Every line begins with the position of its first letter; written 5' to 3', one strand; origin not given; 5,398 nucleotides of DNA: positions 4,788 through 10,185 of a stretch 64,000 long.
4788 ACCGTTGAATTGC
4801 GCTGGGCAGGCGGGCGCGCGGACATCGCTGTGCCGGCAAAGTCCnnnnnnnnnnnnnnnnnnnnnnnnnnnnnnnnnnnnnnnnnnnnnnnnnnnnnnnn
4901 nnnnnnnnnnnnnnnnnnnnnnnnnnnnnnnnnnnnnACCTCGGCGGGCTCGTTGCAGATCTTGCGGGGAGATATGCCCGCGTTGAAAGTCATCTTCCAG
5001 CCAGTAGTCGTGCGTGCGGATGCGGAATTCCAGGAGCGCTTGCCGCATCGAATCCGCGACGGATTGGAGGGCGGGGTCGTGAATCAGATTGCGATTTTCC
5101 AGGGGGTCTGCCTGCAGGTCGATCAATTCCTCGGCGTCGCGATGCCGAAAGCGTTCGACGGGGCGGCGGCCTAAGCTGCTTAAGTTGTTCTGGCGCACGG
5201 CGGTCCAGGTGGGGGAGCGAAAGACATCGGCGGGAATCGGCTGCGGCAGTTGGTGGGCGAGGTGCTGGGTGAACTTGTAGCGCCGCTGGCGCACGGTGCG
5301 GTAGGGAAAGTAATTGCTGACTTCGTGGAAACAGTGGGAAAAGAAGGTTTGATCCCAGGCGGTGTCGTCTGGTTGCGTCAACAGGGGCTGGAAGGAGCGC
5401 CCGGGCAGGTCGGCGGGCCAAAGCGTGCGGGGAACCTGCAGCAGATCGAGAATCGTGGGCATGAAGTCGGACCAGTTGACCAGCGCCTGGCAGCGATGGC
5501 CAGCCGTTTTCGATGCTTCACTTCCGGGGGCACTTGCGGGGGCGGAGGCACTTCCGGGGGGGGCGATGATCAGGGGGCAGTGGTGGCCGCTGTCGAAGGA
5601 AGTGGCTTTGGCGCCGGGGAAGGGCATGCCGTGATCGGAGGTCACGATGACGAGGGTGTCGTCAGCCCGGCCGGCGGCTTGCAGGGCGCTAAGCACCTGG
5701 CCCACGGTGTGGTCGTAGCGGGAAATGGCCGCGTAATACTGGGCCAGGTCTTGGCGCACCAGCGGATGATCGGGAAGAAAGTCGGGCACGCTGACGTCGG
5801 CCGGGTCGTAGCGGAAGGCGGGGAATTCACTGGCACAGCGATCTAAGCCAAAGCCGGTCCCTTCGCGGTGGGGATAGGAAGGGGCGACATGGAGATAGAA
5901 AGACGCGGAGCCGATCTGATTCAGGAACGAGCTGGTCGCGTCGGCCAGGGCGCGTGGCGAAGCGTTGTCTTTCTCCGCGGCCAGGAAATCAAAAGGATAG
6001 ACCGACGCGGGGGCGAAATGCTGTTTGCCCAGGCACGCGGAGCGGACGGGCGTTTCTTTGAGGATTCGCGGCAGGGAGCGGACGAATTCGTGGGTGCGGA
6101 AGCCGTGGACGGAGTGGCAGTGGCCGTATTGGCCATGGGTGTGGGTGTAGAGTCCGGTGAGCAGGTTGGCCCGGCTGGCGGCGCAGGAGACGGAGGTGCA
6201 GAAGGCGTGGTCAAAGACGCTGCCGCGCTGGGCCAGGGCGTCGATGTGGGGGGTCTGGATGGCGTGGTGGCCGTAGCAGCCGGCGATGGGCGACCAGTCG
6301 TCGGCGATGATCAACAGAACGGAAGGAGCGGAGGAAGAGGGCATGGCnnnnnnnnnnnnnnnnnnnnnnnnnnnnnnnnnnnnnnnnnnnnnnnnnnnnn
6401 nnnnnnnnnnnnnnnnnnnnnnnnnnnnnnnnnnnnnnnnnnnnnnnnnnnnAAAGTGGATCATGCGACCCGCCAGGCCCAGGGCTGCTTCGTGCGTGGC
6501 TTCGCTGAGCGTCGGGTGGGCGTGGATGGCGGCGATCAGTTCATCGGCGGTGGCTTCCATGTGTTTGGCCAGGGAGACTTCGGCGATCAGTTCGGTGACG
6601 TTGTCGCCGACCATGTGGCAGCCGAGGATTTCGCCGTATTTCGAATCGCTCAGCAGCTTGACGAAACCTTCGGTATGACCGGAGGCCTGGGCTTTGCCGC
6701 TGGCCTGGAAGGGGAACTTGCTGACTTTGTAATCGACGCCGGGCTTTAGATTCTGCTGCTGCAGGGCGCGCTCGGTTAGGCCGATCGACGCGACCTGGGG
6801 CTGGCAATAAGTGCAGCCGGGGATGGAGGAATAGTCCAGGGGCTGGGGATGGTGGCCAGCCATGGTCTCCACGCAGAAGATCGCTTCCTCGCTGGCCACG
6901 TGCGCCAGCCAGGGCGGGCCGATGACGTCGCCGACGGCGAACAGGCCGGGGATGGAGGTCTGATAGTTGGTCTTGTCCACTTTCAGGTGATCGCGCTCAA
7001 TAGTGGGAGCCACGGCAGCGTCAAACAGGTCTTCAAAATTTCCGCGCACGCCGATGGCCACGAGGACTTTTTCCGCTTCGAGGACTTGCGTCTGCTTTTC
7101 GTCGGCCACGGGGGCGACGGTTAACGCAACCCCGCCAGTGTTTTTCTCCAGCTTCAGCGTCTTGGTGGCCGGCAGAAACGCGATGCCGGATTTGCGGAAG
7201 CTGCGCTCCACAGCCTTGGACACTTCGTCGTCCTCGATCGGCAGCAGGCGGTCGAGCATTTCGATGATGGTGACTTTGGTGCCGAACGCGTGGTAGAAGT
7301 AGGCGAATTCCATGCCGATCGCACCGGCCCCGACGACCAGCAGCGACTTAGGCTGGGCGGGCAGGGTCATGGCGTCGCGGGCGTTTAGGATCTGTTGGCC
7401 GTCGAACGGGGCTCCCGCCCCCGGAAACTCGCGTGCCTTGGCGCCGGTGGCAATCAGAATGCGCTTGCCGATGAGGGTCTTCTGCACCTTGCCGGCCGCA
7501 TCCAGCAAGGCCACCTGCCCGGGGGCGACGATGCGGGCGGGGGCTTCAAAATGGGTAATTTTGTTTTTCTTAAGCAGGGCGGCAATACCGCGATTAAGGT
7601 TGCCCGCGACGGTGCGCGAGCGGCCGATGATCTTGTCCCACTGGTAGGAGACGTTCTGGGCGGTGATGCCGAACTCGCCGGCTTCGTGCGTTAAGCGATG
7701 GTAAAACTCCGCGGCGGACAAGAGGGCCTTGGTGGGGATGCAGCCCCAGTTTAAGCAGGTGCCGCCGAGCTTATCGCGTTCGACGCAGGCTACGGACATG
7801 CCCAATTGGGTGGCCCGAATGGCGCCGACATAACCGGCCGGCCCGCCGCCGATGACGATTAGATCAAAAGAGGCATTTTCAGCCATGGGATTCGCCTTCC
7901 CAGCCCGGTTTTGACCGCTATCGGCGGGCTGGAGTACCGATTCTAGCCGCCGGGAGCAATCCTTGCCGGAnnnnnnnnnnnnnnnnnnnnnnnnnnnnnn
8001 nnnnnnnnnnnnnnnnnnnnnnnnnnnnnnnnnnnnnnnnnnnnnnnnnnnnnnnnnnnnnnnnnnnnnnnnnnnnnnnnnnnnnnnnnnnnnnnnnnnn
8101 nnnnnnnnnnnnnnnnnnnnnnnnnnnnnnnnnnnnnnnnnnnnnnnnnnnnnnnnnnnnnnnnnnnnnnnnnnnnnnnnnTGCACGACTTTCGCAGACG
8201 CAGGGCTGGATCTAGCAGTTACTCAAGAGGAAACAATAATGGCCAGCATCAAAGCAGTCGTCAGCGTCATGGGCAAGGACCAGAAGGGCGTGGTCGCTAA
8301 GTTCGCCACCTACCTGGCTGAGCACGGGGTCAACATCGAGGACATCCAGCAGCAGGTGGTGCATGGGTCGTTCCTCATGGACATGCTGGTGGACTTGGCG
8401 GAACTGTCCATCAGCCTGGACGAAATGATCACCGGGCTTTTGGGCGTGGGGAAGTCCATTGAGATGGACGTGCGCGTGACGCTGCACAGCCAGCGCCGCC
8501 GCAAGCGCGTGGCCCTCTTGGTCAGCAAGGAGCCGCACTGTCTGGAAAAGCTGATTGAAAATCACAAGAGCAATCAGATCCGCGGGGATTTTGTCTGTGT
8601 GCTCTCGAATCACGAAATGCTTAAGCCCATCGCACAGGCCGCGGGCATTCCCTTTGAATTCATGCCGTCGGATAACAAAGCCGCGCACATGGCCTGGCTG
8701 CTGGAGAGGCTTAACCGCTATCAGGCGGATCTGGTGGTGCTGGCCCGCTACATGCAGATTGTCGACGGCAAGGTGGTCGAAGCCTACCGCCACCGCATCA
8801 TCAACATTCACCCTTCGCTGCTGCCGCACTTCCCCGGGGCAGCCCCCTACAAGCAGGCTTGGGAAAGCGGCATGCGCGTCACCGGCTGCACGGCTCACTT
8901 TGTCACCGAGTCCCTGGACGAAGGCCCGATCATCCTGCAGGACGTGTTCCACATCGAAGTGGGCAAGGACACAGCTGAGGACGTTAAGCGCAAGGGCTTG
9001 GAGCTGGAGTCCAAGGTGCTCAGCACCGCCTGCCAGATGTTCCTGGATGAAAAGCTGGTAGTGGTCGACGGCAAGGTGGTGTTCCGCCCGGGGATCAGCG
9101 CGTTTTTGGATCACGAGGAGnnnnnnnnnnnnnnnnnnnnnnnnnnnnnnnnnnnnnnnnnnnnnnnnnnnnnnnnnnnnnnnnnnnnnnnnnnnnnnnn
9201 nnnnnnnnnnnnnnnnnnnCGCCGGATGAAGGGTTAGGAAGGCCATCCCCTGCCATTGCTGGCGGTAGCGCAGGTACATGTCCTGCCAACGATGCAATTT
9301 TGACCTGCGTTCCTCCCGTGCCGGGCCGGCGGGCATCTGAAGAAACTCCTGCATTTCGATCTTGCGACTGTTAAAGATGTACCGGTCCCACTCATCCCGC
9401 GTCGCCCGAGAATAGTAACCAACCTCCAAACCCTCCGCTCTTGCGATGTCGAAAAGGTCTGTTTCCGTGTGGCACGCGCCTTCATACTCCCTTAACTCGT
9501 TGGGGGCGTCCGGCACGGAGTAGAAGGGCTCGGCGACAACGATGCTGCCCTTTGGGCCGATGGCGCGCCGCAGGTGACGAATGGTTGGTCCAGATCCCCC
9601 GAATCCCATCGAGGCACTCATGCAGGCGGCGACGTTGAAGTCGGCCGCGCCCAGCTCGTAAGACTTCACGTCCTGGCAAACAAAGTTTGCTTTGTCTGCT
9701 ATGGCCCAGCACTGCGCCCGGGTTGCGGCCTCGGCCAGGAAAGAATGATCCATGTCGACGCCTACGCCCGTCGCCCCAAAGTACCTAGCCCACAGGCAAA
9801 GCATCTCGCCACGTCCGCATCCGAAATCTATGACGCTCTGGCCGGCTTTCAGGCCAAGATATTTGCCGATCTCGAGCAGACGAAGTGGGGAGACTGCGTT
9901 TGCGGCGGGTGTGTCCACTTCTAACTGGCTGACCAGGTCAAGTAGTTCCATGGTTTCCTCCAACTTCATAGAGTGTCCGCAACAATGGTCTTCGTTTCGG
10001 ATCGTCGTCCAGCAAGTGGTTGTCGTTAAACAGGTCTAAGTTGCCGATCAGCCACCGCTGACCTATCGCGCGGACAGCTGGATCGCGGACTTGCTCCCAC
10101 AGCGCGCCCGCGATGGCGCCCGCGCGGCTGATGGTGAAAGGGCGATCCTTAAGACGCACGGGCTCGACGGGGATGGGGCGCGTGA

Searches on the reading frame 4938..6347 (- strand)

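Call 97: search_protein_families(library=pfam, proteins=[window:4938-6347:-], max_evalue=0.001)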
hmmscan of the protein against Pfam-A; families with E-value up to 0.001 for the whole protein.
window:4938-6347:- (470 aa): 5 families
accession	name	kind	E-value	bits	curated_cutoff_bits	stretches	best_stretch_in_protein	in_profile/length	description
PF00884.28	Sulfatase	-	1.2e-38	133.6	25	1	8-304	1-300/301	Sulfatase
PF16347.10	SGSH_C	-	4.8e-13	50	29.3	2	282-362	30-109/154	N-sulphoglucosamine sulphohydrolase, C-terminal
PF01663.27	Phosphodiest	-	1.6e-11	44.9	23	1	31-241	19-221/342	Type I phosphodiesterase / nucleotide pyrophosphatase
PF02995.22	DUF229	-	0.00026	20.2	25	1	203-250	305-352/496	Protein of unknown function (DUF229)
PF01676.23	Metalloenzyme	-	0.0005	20.1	24.3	1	199-267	164-226/252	Metalloenzyme superfamily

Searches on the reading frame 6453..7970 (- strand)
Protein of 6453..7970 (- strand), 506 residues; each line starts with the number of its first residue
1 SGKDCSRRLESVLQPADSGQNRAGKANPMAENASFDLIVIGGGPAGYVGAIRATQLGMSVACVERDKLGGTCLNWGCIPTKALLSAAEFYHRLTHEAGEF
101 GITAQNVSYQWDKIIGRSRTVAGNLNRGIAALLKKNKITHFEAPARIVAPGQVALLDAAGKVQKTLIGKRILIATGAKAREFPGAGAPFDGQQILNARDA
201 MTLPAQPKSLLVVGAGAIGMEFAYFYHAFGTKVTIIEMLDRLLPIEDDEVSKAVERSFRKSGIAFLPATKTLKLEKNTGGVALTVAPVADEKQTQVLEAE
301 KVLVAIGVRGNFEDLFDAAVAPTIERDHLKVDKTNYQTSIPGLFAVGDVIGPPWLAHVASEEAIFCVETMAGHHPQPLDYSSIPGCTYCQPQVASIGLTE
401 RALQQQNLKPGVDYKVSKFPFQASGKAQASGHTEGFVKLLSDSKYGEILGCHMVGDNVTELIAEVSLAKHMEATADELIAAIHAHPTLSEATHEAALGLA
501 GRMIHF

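Call 97: search_protein_families(library=pfam, proteins=[window:6453-7970:-], max_evalue=0.001)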
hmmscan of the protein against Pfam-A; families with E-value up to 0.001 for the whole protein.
window:6453-7970:- (506 aa): 11 families
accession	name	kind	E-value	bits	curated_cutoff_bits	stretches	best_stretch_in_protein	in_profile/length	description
PF07992.20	Pyr_redox_2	-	1.8e-62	211.9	26.1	1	35-363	1-291/291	Pyridine nucleotide-disulphide oxidoreductase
PF02852.28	Pyr_redox_dim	-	1.5e-35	122.1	25.3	1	383-496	1-110/110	Pyridine nucleotide-disulphide oxidoreductase, dimerisation domain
PF00070.33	Pyr_redox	-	1.3e-24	86.9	22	1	210-282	2-75/82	Pyridine nucleotide-disulphide oxidoreductase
PF13738.12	Pyr_redox_3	-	2.7e-11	43.7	30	1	168-347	125-305/305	Pyridine nucleotide-disulphide oxidoreductase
PF00890.30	FAD_binding_2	-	1.7e-09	37.8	20.4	1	36-70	1-35/414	FAD binding domain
PF13450.12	NAD_binding_8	-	1.1e-08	35.6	21.9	0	39-74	1-37/68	NAD(P)-binding Rossmann-like domain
PF01134.28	GIDA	-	8e-08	32.2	22.1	1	36-119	1-81/391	Glucose inhibited division protein A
PF03486.20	HI0933_like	-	1.1e-07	32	50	1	36-67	2-33/244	HI0933-like protein Rossmann domain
PF12831.13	FAD_oxidored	-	4.3e-06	26.7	27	1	36-73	1-39/416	FAD dependent oxidoreductase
PF01266.30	DAO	-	1.1e-05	25.6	27.9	0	36-81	1-49/353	FAD dependent oxidoreductase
PF02826.25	2-Hacid_dh_C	-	3.4e-05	23.7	25.1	0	197-240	26-69/178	D-isomer specific 2-hydroxyacid dehydrogenase, NAD binding domain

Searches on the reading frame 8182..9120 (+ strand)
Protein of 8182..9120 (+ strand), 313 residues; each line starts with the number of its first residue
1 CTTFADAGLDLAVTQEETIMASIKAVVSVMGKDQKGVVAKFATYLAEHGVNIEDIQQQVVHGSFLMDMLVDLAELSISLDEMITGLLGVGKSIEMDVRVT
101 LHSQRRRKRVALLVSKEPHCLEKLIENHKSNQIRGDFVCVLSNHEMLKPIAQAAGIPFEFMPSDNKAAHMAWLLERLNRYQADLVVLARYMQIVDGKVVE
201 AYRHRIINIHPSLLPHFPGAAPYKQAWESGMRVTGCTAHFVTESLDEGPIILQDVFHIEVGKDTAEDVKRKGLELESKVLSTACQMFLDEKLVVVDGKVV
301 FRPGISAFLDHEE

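Call 97: search_protein_families(library=pfam, proteins=[window:8182-9120:+], max_evalue=0.001)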
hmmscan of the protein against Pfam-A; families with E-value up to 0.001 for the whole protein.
window:8182-9120:+ (313 aa): 3 families
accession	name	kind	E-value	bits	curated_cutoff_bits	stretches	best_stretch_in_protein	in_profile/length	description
PF00551.24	Formyl_trans_N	-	1.3e-48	165.5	26.1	1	108-283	1-180/181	Formyl transferase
PF13740.12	ACT_6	-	6.6e-13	48.8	23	1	26-99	4-75/76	ACT domain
PF01842.31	ACT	-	1.4e-08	34.8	27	1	26-68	2-45/66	ACT domain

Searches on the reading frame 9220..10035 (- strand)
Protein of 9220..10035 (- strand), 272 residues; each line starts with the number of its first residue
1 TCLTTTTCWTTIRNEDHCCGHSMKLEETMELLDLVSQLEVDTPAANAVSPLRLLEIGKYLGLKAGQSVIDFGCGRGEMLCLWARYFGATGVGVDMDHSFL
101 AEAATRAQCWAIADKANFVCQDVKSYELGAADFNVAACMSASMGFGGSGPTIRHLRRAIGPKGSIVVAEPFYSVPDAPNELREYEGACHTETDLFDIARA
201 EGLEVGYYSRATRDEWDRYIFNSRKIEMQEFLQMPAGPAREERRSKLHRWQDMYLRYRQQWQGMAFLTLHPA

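Call 97: search_protein_families(library=pfam, proteins=[window:9220-10035:-], max_evalue=0.001)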
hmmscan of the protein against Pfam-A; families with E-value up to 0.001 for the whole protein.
window:9220-10035:- (272 aa): 6 families
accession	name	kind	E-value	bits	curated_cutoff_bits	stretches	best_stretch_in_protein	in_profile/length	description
PF13847.12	Methyltransf_31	-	1.5e-10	41.3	27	1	63-171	2-113/145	Methyltransferase domain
PF13649.12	Methyltransf_25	-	3.7e-10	40.8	27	1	68-163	1-97/97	Methyltransferase domain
PF13489.12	Methyltransf_23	-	3e-08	34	27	1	58-189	14-137/164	Methyltransferase domain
PF08241.18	Methyltransf_11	-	7.5e-08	33.3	21.2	1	70-166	2-94/95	Methyltransferase domain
PF08242.18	Methyltransf_12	-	4.7e-05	24.5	30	1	69-163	1-96/98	Methyltransferase domain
PF02353.26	CMAS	-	0.00081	19.2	27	0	58-122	56-120/273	Mycolic acid cyclopropane synthetase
